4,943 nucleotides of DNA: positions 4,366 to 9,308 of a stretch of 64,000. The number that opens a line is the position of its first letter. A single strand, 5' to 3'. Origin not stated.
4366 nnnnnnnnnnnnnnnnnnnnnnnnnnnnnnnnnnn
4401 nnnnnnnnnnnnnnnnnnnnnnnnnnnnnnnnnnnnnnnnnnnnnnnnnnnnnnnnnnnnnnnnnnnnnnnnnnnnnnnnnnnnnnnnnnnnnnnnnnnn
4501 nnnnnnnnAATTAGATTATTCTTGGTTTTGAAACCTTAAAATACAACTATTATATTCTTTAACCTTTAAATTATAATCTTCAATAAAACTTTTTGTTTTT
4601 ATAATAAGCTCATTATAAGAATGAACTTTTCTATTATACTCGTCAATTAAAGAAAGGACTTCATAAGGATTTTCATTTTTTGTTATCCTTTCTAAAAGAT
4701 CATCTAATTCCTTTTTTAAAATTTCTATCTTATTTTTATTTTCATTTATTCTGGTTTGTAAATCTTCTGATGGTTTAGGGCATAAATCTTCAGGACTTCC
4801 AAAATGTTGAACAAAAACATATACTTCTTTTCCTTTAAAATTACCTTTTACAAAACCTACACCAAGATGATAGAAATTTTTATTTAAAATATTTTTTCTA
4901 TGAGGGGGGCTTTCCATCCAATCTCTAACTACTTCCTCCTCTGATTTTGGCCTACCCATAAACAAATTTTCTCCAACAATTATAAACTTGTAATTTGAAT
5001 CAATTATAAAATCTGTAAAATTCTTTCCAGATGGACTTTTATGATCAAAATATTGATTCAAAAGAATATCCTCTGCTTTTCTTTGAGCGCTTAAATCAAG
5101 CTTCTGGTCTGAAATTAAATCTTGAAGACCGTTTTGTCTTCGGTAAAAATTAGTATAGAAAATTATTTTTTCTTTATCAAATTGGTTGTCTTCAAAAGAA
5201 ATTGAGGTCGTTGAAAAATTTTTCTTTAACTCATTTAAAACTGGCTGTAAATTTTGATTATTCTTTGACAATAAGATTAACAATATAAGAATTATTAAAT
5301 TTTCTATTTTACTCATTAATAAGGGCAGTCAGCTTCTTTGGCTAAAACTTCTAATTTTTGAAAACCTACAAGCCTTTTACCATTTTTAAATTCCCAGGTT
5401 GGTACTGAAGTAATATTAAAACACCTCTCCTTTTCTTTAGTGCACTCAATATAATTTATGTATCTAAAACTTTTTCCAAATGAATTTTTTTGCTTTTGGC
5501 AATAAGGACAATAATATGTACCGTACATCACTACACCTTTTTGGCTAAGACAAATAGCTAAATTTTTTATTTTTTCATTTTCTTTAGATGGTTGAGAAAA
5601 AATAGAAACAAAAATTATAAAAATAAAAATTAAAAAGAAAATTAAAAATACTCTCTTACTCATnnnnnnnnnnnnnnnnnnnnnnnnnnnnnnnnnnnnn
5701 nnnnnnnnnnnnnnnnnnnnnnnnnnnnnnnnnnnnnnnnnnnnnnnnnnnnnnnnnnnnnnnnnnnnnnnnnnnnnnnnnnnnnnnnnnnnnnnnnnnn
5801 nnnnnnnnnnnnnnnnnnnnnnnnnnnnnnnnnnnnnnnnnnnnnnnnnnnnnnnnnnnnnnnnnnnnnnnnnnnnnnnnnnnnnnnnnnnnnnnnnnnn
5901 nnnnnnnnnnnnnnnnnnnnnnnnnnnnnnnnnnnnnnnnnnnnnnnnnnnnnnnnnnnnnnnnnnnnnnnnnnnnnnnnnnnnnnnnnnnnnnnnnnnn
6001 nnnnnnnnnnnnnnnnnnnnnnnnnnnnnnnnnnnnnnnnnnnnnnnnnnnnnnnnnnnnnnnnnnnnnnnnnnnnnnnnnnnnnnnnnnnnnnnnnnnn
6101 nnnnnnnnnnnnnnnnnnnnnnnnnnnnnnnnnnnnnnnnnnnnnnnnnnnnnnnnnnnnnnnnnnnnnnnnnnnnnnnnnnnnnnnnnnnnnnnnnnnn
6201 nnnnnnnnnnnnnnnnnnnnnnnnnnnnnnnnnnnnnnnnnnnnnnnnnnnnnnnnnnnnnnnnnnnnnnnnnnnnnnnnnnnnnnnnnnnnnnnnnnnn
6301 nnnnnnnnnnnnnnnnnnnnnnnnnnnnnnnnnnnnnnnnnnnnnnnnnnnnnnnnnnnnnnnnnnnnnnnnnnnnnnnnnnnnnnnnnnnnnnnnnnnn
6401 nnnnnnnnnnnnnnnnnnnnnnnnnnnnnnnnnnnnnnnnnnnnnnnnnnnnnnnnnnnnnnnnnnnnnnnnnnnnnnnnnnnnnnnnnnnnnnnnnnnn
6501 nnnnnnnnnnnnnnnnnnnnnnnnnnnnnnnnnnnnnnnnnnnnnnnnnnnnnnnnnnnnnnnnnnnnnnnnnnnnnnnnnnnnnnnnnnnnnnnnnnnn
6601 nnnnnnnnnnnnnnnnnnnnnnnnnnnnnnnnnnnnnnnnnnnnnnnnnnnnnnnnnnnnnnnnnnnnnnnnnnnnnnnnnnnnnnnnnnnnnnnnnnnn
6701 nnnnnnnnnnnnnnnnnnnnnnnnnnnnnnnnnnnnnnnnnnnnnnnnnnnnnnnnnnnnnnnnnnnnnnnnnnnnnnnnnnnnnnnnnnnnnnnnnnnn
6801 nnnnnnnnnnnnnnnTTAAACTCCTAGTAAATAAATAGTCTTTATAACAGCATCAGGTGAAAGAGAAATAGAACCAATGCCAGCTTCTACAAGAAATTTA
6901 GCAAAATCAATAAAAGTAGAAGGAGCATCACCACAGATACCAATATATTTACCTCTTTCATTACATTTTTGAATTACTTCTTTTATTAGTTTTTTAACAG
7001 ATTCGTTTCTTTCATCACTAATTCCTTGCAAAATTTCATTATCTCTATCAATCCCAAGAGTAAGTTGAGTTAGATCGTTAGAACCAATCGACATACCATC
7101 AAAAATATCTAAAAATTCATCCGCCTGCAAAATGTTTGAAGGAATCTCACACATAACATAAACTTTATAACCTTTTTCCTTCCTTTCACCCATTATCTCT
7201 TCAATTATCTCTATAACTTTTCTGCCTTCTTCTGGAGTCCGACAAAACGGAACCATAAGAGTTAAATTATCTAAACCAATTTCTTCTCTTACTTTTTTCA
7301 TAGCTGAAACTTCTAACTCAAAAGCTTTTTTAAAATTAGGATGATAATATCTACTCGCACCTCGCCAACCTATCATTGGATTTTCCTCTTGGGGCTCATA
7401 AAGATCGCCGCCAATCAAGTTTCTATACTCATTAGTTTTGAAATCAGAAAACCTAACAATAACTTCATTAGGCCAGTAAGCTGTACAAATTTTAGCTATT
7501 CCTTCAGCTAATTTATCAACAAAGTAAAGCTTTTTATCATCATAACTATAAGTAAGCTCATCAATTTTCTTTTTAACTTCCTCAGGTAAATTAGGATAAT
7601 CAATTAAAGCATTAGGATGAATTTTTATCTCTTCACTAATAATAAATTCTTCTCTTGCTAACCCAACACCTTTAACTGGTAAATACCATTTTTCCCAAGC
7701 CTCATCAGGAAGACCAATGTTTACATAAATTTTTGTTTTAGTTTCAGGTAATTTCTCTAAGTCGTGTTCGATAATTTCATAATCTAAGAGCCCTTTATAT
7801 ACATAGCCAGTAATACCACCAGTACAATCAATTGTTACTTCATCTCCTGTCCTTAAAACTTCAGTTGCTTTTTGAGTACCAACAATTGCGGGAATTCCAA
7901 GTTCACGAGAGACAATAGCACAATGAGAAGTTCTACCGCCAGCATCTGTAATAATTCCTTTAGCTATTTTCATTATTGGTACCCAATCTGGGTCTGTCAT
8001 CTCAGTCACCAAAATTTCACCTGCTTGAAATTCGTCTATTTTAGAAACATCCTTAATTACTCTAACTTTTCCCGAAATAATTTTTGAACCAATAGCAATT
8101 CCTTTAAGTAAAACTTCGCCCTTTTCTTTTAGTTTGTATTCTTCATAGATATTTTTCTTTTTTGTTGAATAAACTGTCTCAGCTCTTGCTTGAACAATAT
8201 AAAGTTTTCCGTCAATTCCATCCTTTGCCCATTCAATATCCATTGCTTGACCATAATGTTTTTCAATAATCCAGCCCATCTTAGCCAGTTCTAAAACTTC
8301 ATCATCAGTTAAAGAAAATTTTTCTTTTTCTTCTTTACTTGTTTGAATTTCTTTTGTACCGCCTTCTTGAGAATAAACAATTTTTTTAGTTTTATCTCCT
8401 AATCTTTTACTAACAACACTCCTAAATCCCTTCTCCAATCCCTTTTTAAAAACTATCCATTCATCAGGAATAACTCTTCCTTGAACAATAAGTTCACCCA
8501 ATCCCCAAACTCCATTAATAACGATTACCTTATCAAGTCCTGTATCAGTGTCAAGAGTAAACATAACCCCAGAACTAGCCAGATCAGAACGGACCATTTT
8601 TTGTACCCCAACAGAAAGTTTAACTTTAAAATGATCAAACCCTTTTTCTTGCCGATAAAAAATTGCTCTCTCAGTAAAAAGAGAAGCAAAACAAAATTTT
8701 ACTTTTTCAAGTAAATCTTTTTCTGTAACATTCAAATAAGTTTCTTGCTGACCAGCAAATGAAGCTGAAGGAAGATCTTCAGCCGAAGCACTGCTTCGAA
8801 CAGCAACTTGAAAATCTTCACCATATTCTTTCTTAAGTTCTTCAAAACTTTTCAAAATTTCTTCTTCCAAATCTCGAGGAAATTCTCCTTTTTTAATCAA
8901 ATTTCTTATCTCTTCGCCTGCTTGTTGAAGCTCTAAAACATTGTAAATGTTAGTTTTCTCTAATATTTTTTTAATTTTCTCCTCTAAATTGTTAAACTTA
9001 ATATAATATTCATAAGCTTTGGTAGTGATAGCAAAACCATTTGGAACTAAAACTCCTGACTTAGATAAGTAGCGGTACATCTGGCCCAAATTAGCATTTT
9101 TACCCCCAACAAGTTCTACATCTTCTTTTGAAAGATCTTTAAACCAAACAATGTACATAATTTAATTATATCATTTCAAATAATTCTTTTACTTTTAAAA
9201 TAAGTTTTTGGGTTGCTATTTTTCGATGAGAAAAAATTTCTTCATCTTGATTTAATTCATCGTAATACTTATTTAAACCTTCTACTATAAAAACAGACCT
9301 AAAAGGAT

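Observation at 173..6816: Extracytoplasmic thiol/quinone redox island: split VKOR plus stand-alone Trx-like partner, CcdA, NDH-2 and DoxX/DoxD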

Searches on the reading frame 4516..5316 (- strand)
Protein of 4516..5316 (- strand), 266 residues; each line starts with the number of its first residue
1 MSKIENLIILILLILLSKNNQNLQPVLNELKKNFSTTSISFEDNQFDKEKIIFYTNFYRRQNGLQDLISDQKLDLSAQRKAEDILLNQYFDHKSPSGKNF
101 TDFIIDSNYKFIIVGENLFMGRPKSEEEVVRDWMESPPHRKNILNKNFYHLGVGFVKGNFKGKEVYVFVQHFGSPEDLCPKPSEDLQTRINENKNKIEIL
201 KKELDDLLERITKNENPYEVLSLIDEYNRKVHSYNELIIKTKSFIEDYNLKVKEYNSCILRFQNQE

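Call 3: search_protein_families(library=pfam, proteins=[window:4516-5316:-], max_evalue=0.1)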
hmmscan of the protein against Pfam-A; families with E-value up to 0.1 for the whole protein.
window:4516-5316:- (266 aa): 4 families
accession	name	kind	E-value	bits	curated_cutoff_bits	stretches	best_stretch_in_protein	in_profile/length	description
PF00188.32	CAP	-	5.1e-16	60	21.1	1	54-172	3-117/117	Cysteine-rich secretory protein family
PF25764.1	KIF21A_4th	-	0.012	15.7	33.1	1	184-236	57-111/183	KIF21A-like domain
PF02540.23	NAD_synthase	-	0.012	15.1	21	1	163-234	157-228/242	NAD synthase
PF02185.22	HR1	-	0.022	15.2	33.1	1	184-210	36-62/67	Hr1 repeat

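Call 4: search_protein_families(library=ncbifam, proteins=[window:4516-5316:-], max_evalue=0.1)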
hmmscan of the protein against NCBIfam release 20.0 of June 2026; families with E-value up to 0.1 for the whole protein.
window:4516-5316:- (266 aa): 4 families
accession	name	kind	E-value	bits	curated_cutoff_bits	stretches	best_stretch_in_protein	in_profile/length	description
TIGR02909.1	spore_YkwD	subfamily_domain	1.2e-24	86.7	171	1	48-172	5-125/127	uncharacterized protein, YkwD family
NF052539.1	DivAsocLipDalA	equivalog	7.7e-08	32.4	200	1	11-159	9-158/169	divisome-associated lipoprotein DalA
NF038291.1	rep_pAB02_ORF2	subfamily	0.02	15.2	85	1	187-235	66-101/172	plasmid replication DNA-binding protein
TIGR00552.1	nadE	equivalog_domain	0.075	12.2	63.65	0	163-225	165-229/251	NAD(+) synthase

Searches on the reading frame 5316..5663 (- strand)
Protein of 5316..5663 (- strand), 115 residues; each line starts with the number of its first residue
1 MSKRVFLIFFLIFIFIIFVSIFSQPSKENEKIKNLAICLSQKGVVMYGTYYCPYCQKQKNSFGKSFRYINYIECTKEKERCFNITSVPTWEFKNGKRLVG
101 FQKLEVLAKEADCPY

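Call 3: search_protein_families(library=pfam, proteins=[window:5316-5663:-], max_evalue=0.1)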
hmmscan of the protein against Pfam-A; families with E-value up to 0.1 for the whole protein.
window:5316-5663:- (115 aa): 4 families
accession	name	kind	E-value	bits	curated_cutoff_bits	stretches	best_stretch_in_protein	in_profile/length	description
PF13098.12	Thioredoxin_2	-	0.00022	22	27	1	44-109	9-102/104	Thioredoxin-like domain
PF11694.13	DUF3290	-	0.00061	20.2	31.3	1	4-62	19-76/144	Protein of unknown function (DUF3290)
PF25184.1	YxzE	-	0.013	17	40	1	1-42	1-35/65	YxzE-like putative bacteriocin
PF10694.14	DUF2500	-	0.051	14.5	33.5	1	7-85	2-76/102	Protein of unknown function (DUF2500)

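Call 4: search_protein_families(library=ncbifam, proteins=[window:5316-5663:-], max_evalue=0.1)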
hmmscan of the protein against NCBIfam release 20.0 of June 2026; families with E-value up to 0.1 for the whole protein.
window:5316-5663:- (115 aa): 6 families
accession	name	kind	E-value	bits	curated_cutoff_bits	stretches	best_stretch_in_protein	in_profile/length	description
TIGR02196.1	GlrX_YruB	hypoth_equivalog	0.0016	18.9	88.55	1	44-103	2-66/74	glutaredoxin-like protein, YruB-family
TIGR02200.1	GlrX_actino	hypoth_equivalog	0.0035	17.7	89.5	1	44-108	2-73/77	mycoredoxin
NF041212.1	Uxx_star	subfamily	0.0047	17.1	66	1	44-85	1-45/70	Uxx-star family glutaredoxin-like (seleno)protein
NF041114.2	gluta_UXX_star_1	equivalog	0.0052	17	72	1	44-80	1-37/70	UXX-star selenoprotein family 1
TIGR02180.1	GRX_euk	equivalog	0.013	15.7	87.25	1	44-77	1-36/84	glutaredoxin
TIGR02181.1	GRX_bact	equivalog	0.041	14.1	90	1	44-78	1-35/80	glutaredoxin 3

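Call 10: search_solved_structures(query=window:5316-5663:-, max_evalue=1, show_alignments=3)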
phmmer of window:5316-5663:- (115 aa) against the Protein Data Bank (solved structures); distinct sequences matched with E-value up to 1: 20.
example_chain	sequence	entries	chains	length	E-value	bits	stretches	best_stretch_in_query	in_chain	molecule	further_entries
3kp9_A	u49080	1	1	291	7.3e-14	55.1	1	7-112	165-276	VKORC1/thioredoxin domain protein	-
4nv2_A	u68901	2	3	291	7.3e-14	55.1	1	7-112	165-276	VKORC1/thioredoxin domain protein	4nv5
3kp8_A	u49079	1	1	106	9.7e-14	54.7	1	35-112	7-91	VKORC1/thioredoxin domain protein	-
4nv6_A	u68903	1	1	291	1.4e-12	51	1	7-112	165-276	VKORC1/thioredoxin domain protein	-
5cax_A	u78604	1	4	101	0.0023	21.3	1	26-105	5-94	Glutaredoxin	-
7ncv_A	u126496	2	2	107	0.0023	21.3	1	31-85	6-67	Glutaredoxin, CPYC type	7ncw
3nzn_A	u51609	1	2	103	0.0034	20.7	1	41-106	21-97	Glutaredoxin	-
8iey_B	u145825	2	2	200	0.057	16.8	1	82-115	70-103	Gcp-like domain-containing protein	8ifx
3bck_A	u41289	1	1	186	0.13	15.6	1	44-83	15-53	Disulfide bond protein A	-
3bci_A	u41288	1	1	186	0.15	15.4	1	44-83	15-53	Disulfide bond protein A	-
3bd2_A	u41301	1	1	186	0.15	15.4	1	44-83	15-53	Disulfide bond protein A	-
3iag_C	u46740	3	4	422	0.41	14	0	19-41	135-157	Recombining binding protein suppressor of hairless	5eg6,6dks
6wqu_C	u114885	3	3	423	0.42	14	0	19-41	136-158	Recombining binding protein suppressor of hairless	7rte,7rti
3brg_C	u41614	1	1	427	0.43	14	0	19-41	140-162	Recombining binding protein suppressor of hairless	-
4j2x_A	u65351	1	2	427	0.43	14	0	19-41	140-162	Recombining binding protein suppressor of hairless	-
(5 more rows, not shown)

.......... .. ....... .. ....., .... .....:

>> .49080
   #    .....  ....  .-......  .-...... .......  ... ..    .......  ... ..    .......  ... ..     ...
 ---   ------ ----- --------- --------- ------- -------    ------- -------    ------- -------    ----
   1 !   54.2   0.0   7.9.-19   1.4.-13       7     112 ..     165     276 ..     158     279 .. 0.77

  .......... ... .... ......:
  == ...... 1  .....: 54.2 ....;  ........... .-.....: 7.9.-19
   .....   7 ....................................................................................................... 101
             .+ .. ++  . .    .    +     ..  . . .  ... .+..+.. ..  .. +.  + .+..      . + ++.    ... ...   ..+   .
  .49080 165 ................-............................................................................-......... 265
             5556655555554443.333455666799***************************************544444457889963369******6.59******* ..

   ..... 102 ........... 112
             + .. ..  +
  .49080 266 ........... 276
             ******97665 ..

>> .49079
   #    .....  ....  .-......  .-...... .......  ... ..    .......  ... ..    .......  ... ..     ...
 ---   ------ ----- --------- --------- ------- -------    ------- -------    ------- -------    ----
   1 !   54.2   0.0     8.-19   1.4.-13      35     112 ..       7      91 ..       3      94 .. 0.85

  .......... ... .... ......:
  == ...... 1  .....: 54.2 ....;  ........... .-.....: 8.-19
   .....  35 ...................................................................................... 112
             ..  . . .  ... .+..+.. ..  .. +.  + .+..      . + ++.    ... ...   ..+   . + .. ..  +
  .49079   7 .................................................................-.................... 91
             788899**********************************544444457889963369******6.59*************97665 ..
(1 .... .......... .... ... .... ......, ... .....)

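Call 13: find_encoding_contigs(protein=window:5316-5663:-, flank=10000, max_places=6)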
Protein window:5316-5663:- (115 aa): 3 contigs read that carry it; 3 places shown.
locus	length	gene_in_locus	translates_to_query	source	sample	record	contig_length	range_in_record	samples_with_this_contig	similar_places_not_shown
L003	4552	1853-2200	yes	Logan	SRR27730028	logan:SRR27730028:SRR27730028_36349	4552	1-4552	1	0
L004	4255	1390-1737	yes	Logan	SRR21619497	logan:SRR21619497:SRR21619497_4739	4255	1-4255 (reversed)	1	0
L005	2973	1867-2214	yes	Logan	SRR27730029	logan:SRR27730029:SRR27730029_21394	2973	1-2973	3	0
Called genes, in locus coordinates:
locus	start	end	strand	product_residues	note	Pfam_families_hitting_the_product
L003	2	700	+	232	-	?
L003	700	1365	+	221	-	PF02683:DsbD_TM (weak), PF11139:SfLAP (weak)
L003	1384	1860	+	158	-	-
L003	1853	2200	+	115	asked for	-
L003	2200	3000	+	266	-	PF00188:CAP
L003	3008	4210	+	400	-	PF00070:Pyr_redox (faint), PF07992:Pyr_redox_2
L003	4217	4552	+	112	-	?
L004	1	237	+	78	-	?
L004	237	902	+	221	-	PF02683:DsbD_TM (faint), PF11139:SfLAP (weak)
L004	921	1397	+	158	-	-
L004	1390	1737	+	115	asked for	-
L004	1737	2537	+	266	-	PF00188:CAP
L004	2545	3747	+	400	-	PF00070:Pyr_redox (faint), PF07992:Pyr_redox_2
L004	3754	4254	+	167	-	?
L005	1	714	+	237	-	?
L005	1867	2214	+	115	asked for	-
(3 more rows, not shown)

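Call 15: find_homologous_proteins(query=window:5316-5663:-, max_evalue=0.001)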
Query window:5316-5663:- (115 aa): 2 proteins with E <= 0.001 among 10 candidates.
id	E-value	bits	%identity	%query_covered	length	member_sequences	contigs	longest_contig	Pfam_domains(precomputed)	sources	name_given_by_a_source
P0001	2.2e-71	255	100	100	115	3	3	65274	-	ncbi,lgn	-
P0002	3.5e-24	103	46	98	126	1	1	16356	-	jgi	jgi:hypothetical protein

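Call 16: list_cluster_members(proteins=[window:5316-5663:-, window:173-589:-, window:3306-4508:-, window:6151-6816:-, window:5656-6132:-, window:594-1082:-, window:4516-5316:-, window:2580-3299:-, window:1347-1784:-, window:6816-9158:-])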
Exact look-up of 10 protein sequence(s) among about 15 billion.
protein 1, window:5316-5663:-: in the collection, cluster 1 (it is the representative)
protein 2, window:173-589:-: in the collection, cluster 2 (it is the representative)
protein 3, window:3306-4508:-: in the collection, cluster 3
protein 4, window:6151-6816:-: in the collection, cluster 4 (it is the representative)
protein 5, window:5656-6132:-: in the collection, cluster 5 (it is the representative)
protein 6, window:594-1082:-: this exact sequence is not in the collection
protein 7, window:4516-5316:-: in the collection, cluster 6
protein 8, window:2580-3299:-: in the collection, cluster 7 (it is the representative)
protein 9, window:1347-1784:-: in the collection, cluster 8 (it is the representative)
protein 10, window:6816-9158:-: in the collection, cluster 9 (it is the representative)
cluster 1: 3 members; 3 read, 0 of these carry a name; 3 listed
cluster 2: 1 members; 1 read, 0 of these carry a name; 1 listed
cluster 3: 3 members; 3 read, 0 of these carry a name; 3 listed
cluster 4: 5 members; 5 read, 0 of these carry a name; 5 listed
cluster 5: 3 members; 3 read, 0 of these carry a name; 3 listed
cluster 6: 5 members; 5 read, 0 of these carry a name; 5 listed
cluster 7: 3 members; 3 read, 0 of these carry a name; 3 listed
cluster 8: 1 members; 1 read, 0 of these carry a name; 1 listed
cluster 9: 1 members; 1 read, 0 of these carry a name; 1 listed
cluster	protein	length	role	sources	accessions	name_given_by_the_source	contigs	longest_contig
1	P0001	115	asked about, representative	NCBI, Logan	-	-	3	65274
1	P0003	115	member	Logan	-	-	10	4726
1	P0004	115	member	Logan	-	-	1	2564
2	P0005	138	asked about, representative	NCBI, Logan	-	-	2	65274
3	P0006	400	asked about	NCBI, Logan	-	-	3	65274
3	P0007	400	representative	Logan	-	-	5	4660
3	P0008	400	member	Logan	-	-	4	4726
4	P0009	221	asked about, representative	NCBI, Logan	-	-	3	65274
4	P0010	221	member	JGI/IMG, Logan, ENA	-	-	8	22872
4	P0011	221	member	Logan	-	-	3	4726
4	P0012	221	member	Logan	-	-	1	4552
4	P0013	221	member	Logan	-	-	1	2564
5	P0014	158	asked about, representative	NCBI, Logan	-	-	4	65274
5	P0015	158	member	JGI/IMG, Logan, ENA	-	-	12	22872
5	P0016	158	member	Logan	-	-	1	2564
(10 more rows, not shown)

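Call 18: find_encoding_contigs(protein=P0002, flank=10000, max_places=4)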
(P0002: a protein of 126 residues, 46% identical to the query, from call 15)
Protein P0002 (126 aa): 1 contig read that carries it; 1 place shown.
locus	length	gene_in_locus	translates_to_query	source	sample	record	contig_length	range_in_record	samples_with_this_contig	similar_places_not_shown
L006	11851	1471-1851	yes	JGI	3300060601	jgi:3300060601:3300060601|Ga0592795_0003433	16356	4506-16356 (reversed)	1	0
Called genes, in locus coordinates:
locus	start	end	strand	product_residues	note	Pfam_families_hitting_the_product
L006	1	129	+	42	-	?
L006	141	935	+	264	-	-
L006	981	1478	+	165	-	-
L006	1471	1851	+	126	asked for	-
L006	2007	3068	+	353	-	PF02646:RmuC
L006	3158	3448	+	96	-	PF00166:Cpn10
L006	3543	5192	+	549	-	PF00118:Cpn60_TCP1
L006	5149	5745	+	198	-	PF04011:LemA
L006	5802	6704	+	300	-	PF01435:Peptidase_M48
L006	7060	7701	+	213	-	-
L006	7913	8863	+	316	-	PF01820:Dala_Dala_lig_N, PF02655:ATP-grasp_3, PF08443:RimK, PF14397:ATPgrasp_ST (faint), PF02222:ATP-grasp, PF02786:CPSase_L_D2, PF07478:Dala_Dala_lig_C, PF13535:ATP-grasp_4 (faint)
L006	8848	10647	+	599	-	PF01807:Zn_ribbon_DnaG, PF08275:DNAG_N, PF01751:Toprim (weak), PF13155:Toprim_2, PF13662:Toprim_4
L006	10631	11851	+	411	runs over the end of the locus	PF03979:Sigma70_r1_1, PF00140:Sigma70_r1_2, PF04542:Sigma70_r2, PF04539:Sigma70_r3, PF04545:Sigma70_r4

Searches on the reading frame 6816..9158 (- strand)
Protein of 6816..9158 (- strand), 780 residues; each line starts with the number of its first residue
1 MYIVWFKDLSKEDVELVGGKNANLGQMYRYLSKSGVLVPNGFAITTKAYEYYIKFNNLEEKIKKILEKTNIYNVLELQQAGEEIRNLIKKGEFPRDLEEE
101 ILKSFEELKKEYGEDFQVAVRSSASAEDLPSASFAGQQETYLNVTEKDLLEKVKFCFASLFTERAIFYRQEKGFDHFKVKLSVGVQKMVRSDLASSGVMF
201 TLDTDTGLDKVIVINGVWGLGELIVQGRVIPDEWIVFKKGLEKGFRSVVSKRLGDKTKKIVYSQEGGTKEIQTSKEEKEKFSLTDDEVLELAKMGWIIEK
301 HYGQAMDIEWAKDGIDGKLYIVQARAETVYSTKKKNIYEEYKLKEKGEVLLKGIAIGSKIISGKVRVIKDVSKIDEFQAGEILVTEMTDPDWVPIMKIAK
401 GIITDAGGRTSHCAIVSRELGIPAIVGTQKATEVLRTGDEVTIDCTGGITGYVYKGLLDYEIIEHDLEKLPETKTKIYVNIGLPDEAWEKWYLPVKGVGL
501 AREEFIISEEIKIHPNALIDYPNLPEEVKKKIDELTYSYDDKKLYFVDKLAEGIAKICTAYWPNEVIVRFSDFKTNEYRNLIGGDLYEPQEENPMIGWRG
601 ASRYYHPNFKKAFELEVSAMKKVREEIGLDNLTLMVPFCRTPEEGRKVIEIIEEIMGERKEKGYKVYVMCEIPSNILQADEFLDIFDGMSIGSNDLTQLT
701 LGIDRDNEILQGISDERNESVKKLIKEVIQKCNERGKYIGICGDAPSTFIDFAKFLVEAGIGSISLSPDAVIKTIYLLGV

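Call 6: search_protein_families(library=pfam, proteins=[window:6816-9158:-], max_evalue=1)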
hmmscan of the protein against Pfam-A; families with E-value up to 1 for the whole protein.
window:6816-9158:- (780 aa): 4 families
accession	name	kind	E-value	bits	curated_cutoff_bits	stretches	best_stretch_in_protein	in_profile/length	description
PF01326.24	PPDK_N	-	7.7e-121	403.8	27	1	15-342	2-325/328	Pyruvate phosphate dikinase, AMP/ATP-binding domain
PF02896.24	PEP-utilizers_C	-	2.4e-60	204.6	22.8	1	471-774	16-284/293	PEP-utilising enzyme, PEP-binding domain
PF00391.29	PEP-utilizers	-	1.7e-28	98.5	23.1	1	377-448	1-72/72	PEP-utilising enzyme, mobile domain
PF03328.21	HpcH_HpaI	-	0.14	11.9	25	1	629-706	83-163/221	HpcH/HpaI aldolase/citrate lyase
